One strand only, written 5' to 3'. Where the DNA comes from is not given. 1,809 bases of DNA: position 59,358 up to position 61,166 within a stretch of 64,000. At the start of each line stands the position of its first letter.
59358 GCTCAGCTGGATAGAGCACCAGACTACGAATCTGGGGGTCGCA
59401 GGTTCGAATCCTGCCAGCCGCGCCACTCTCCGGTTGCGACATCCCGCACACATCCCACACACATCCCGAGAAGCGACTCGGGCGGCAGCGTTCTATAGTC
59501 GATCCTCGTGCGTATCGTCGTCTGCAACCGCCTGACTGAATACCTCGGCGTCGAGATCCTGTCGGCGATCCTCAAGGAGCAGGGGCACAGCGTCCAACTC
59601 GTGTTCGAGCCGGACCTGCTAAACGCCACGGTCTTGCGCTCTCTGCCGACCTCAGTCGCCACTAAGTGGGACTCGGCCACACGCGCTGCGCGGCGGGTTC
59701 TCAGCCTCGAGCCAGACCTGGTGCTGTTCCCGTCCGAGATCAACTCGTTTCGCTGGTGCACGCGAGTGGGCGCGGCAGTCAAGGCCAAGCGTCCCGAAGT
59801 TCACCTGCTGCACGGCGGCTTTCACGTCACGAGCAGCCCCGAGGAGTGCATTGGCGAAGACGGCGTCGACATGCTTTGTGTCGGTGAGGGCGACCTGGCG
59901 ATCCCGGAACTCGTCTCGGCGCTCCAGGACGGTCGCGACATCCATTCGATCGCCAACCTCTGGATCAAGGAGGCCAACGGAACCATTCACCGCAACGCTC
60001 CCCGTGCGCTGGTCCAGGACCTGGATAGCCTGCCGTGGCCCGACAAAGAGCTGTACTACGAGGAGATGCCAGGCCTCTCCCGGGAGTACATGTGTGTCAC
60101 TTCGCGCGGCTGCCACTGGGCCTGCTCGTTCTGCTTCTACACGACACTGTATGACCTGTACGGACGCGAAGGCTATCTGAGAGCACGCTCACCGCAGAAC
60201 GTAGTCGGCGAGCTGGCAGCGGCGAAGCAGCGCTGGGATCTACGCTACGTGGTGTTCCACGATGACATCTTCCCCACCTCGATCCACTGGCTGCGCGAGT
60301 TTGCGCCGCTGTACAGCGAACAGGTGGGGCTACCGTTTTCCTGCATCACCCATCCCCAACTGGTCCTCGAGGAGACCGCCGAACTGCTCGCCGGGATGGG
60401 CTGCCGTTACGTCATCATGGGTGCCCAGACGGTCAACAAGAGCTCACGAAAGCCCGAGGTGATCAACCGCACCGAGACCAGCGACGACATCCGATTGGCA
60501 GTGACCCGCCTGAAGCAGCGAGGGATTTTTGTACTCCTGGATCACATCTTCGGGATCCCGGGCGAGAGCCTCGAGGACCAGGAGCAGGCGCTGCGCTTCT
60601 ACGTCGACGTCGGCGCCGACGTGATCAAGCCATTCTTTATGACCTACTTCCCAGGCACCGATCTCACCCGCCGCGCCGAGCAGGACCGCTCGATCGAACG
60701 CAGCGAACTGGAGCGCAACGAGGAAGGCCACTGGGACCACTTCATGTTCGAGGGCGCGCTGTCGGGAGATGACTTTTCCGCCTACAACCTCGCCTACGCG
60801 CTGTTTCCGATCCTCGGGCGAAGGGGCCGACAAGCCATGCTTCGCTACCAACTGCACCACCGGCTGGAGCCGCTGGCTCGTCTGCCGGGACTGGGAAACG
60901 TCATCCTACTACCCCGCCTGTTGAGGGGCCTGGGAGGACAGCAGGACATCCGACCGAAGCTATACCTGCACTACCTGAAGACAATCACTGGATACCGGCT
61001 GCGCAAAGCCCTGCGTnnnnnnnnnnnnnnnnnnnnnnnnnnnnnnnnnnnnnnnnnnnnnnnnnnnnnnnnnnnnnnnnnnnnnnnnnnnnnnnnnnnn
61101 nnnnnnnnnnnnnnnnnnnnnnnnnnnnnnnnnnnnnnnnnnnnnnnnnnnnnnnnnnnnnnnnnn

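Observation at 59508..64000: Orphan radical-SAM cassette: two paralogous B12-binding enzymes flanking a SPASM/twitch-type enzyme, next to tRNA-Arg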

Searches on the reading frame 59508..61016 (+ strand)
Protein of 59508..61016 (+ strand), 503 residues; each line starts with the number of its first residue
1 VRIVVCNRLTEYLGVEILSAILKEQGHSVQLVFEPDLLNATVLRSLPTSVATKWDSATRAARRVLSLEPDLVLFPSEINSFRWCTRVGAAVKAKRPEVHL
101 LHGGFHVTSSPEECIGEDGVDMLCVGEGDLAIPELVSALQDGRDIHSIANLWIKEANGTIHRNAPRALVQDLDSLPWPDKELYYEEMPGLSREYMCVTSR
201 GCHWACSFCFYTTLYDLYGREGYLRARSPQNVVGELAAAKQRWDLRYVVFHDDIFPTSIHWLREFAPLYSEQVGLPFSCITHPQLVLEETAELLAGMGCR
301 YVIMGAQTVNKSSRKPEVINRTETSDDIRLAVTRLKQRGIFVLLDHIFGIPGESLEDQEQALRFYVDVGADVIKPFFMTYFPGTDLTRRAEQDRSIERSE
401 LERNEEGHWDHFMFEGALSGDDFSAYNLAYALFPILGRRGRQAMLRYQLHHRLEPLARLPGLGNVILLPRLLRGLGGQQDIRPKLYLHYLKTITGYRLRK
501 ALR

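Call 4: search_protein_families(library=pfam, proteins=[window:59508-61016:+], max_evalue=0.01)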
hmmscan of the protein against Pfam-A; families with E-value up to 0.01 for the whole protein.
window:59508-61016:+ (503 aa): 2 families
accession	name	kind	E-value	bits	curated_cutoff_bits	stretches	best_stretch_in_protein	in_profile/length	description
PF04055.27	Radical_SAM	-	6e-21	75.8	29.5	1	197-364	2-165/166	Radical SAM superfamily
PF02310.24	B12-binding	-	5.3e-12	46.1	32.1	1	13-135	15-120/121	B12 binding domain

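Call 5: search_protein_families(library=ncbifam, proteins=[window:59508-61016:+], max_evalue=0.01)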
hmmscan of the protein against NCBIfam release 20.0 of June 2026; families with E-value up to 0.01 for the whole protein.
window:59508-61016:+ (503 aa): 25 families
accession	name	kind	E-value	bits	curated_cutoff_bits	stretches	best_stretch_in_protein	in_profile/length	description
TIGR03471.1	HpnJ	equivalog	4.9e-34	118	577.6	1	69-408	69-406/472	hopanoid biosynthesis associated radical SAM protein HpnJ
NF050148.1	rSAM_ApyD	equivalog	8.4e-27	93.8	750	1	12-364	25-362/645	RiPP biosynthesis radical SAM protein ApyD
TIGR04013.1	B12_SAM_MJ_1487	hypoth_equivalog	9.3e-25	87.3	251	2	86-248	58-203/382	TIGR04013 family B12-binding domain/radical SAM domain-containing protein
TIGR03975.1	rSAM_ocin_1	subfamily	7.1e-22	77.6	281.85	1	57-362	117-424/606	RiPP maturation radical SAM C-methyltransferase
TIGR04072.2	rSAM_ladder_B12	equivalog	9.4e-22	77.2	360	1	89-399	91-381/443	lipid biosynthesis B12-binding/radical SAM protein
TIGR04479.1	bcpD_PhpK_rSAM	subfamily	1.6e-20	73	600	1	126-365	178-406/504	PhpK family radical SAM P-methyltransferase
TIGR02026.1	BchE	equivalog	2.5e-18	66.2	481.35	1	60-396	55-393/497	magnesium-protoporphyrin IX monomethyl ester anaerobic oxidative cyclase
NF038361.1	rSAM_Sden_1168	equivalog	2.2e-15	56.2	575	1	86-396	159-479/560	Sden_1168 family B12-binding radical SAM P-methyltransferase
TIGR04385.1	B12_rSAM_cofa1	equivalog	3.9e-13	49.4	450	1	92-361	94-357/438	B12 lower ligand biosynthesis radical SAM protein BzaD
TIGR04367.1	HpnR_B12_rSAM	equivalog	4.5e-13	48.6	650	1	11-386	21-369/490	hopanoid C-3 methylase HpnR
NF033712.0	B12_rSAM_KedN5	subfamily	8.2e-13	47.4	700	1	69-211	63-213/624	KedN5 family methylcobalamin-dependent radical SAM C-methyltransferase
TIGR04014.1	B12_SAM_MJ_0865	equivalog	2.2e-12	46.5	360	1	98-241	69-203/434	methyl-coenzyme M reductase glutamine C-methyltransferase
TIGR04428.1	B12_rSAM_trp_MT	equivalog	1.6e-10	40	500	1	197-374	220-404/558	tryptophan 2-C-methyltransferase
TIGR01212.1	TIGR01212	equivalog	6.3e-09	35.4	180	1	269-393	106-230/302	tRNA modification radical SAM protein MnmL/YtqA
TIGR04295.1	B12_rSAM_oligo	hypoth_equivalog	5.2e-08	32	400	1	56-315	62-310/422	TIGR04295 family B12-binding domain-containing radical SAM protein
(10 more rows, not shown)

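Call 77: search_protein_families(library=padloc, proteins=[window:59508-61016:+], max_evalue=0.001)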
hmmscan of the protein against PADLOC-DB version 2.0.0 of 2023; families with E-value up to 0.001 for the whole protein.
window:59508-61016:+ (503 aa): 1 family
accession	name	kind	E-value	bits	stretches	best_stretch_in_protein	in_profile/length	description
PDLC04689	PDC-M51A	-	5.8e-09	33.3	1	98-391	100-375/420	-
